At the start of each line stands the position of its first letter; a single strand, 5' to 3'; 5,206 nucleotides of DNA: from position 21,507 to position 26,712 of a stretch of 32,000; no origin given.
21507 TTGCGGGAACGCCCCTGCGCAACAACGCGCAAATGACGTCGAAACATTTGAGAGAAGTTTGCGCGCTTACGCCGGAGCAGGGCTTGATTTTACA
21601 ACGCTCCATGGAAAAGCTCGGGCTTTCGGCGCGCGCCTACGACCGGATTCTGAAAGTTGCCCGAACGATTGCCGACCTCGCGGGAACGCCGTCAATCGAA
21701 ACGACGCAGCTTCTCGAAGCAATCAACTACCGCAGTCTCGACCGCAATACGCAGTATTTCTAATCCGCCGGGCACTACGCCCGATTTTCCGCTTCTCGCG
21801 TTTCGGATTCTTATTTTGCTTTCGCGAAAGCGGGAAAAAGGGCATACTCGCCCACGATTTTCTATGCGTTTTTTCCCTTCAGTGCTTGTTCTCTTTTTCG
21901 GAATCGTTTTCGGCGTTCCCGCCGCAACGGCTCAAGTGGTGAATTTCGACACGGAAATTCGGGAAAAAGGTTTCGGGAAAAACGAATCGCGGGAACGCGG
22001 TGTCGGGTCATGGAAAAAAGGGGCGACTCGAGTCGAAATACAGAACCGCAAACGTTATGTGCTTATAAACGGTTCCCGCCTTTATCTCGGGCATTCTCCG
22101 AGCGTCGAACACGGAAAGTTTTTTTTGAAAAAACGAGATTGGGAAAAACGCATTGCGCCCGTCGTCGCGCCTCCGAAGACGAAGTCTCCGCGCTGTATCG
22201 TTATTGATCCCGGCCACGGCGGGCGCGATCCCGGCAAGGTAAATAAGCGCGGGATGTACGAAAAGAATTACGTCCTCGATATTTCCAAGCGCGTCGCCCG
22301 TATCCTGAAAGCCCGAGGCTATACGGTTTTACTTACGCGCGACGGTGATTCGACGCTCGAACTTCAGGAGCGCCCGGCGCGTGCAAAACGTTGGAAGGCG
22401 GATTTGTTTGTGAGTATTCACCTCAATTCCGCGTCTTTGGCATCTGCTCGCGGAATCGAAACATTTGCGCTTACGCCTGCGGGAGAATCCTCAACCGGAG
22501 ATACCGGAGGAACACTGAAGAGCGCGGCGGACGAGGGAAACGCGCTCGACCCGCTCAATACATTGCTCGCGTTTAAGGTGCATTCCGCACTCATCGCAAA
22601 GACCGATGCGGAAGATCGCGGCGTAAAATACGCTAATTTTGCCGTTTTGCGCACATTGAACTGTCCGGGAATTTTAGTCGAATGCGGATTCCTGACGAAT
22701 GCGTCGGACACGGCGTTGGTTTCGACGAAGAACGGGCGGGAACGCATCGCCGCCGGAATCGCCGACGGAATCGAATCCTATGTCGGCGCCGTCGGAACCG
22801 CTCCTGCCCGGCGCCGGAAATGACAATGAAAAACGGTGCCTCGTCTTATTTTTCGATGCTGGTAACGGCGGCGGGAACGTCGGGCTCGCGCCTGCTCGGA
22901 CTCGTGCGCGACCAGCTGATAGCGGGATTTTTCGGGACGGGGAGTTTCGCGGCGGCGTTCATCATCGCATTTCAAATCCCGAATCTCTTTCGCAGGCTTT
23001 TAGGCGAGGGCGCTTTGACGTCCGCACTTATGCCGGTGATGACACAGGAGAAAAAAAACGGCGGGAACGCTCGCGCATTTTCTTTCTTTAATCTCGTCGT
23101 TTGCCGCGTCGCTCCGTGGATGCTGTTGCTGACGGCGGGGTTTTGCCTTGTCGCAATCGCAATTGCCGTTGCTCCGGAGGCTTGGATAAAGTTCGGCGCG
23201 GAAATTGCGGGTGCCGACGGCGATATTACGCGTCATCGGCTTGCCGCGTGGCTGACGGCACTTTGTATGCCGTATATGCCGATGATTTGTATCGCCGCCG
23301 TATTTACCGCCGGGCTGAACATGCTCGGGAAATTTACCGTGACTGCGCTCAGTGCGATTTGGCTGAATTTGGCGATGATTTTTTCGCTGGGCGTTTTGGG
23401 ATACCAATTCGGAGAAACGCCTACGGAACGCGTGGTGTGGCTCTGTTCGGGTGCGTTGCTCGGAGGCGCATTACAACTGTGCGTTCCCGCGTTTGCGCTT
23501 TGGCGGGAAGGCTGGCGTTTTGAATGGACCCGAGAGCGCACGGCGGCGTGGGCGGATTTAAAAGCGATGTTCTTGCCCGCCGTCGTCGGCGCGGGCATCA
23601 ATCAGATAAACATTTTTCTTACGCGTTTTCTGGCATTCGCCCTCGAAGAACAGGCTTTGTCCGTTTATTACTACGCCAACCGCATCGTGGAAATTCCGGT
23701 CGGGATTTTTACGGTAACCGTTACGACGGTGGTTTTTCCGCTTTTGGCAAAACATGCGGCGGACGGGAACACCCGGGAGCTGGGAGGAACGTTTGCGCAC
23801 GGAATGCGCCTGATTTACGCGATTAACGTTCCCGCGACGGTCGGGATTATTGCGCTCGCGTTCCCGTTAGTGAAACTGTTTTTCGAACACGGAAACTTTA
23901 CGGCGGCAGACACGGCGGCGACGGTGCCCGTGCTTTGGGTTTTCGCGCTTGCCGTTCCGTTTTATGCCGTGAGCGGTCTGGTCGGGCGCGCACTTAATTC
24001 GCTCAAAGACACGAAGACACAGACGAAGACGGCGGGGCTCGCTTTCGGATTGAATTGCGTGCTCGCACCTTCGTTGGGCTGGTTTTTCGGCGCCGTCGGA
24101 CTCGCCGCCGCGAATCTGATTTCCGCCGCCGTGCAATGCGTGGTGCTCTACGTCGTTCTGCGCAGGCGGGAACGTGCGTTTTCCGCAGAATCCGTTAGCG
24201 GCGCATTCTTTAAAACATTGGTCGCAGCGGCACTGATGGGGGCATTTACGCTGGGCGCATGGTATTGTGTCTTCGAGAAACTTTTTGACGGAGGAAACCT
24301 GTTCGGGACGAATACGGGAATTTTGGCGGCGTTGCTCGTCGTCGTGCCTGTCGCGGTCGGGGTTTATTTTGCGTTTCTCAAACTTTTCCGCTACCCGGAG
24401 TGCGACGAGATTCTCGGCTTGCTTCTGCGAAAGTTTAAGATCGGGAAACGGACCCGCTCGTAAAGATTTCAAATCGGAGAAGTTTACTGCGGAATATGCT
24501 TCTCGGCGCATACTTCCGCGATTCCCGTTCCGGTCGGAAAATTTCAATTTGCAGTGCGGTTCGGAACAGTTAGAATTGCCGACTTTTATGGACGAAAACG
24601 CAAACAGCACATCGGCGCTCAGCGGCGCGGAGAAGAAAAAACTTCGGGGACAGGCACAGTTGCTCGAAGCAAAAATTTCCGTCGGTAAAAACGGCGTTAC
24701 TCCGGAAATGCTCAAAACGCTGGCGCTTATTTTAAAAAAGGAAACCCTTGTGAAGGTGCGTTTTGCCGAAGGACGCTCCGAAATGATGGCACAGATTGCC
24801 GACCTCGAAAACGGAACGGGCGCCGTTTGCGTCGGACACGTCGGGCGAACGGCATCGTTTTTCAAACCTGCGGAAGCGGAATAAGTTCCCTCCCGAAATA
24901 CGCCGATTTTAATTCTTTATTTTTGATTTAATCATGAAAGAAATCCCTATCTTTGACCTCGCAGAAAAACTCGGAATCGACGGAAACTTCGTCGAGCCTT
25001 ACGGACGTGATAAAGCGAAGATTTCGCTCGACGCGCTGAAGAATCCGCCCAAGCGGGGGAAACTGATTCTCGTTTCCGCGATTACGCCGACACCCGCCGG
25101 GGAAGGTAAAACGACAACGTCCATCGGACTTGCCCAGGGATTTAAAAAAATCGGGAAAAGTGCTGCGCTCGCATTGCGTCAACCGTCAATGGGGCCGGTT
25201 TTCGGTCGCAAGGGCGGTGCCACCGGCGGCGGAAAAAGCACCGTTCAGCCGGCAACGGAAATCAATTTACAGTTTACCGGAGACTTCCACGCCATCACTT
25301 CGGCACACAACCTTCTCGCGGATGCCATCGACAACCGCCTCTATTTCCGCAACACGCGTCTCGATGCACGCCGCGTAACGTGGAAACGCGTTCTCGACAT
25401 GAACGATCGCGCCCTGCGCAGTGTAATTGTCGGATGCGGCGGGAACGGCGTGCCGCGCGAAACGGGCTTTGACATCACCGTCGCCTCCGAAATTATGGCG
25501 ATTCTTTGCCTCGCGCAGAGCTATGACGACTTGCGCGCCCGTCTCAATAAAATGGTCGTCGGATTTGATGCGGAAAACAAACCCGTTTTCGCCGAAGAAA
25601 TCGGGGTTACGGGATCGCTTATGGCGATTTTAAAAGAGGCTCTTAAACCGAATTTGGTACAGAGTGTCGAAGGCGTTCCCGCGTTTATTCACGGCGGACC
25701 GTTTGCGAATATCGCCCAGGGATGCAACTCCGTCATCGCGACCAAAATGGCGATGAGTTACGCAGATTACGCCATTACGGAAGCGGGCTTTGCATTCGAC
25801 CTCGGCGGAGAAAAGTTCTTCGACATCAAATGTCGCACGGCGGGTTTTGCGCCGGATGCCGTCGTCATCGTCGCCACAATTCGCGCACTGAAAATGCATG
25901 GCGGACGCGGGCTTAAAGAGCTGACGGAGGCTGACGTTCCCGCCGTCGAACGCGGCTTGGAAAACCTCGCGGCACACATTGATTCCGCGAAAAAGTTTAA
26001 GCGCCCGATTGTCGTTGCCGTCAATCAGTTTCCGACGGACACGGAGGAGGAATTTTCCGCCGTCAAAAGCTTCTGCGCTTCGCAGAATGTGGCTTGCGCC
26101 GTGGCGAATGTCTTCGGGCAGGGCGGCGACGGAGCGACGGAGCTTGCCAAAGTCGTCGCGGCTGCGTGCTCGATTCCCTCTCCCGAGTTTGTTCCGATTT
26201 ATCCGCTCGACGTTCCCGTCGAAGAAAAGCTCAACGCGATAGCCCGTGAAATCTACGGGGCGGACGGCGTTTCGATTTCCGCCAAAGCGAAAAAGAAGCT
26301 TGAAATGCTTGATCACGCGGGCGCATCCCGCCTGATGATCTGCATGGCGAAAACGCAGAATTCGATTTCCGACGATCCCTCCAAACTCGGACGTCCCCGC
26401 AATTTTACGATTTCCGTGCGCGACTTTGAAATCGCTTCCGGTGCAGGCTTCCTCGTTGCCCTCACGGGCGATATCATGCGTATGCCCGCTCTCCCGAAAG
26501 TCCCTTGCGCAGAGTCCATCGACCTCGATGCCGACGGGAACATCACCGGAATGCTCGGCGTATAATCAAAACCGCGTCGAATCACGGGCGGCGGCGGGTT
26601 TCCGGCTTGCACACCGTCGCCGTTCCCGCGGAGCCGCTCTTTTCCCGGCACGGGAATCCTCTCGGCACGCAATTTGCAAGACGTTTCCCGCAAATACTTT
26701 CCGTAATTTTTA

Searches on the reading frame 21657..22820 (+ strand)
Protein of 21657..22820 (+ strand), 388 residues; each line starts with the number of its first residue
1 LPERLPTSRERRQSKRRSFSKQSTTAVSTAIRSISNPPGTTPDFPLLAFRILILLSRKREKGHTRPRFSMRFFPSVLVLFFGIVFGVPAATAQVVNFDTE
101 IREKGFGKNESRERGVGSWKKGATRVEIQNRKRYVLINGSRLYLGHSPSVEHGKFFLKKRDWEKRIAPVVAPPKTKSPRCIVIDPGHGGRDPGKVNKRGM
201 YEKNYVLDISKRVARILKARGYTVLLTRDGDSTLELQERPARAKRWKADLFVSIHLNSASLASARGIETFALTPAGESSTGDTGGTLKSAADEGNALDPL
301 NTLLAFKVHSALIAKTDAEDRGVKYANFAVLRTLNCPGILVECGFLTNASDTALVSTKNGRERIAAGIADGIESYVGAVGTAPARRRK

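Call 52: search_protein_families(library=pfam, proteins=[window:21657-22820:+], max_evalue=0.00001)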
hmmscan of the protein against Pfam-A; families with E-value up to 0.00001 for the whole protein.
window:21657-22820:+ (388 aa): 1 family
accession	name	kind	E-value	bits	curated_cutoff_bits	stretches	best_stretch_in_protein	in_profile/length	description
PF01520.23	Amidase_3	-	6.5e-52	176.5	27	1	181-373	1-173/174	N-acetylmuramoyl-L-alanine amidase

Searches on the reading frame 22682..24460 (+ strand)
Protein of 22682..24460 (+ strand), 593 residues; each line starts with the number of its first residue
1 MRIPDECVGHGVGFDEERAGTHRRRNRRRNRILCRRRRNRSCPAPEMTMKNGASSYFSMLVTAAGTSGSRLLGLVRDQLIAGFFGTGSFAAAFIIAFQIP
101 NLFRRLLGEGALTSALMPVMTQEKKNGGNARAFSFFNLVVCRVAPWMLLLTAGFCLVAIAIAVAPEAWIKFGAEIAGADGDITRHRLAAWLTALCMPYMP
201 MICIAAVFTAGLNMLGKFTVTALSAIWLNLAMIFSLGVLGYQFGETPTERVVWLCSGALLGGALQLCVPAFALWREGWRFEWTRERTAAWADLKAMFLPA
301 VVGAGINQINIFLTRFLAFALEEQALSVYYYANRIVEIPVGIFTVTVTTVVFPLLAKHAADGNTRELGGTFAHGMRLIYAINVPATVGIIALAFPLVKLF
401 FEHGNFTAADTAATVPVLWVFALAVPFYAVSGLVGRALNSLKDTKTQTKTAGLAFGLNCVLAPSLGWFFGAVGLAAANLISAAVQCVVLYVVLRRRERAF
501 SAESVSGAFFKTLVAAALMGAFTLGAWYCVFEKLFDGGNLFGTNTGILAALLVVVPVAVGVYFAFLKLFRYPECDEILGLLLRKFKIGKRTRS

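Call 52: search_protein_families(library=pfam, proteins=[window:22682-24460:+], max_evalue=0.00001)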
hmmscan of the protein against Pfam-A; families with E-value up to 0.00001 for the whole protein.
window:22682-24460:+ (593 aa): 3 families
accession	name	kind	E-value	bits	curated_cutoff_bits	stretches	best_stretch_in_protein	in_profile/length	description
PF03023.19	MurJ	-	5.8e-91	305.8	27.4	1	80-526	1-432/451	Lipid II flippase MurJ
PF13440.11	Polysacc_synt_3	-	6.5e-11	42.5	23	1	272-401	161-284/293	Polysaccharide biosynthesis protein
PF01554.23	MatE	-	8e-07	29.3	24.9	1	312-463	14-160/161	MatE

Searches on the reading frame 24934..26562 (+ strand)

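Call 52: search_protein_families(library=pfam, proteins=[window:24934-26562:+], max_evalue=0.00001)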
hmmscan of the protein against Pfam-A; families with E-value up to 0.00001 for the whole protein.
window:24934-26562:+ (543 aa): 1 family
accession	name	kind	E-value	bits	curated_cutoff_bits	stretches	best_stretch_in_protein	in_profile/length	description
PF01268.25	FTHFS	-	5.9e-239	794.4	27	1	4-540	13-555/556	Formate--tetrahydrofolate ligase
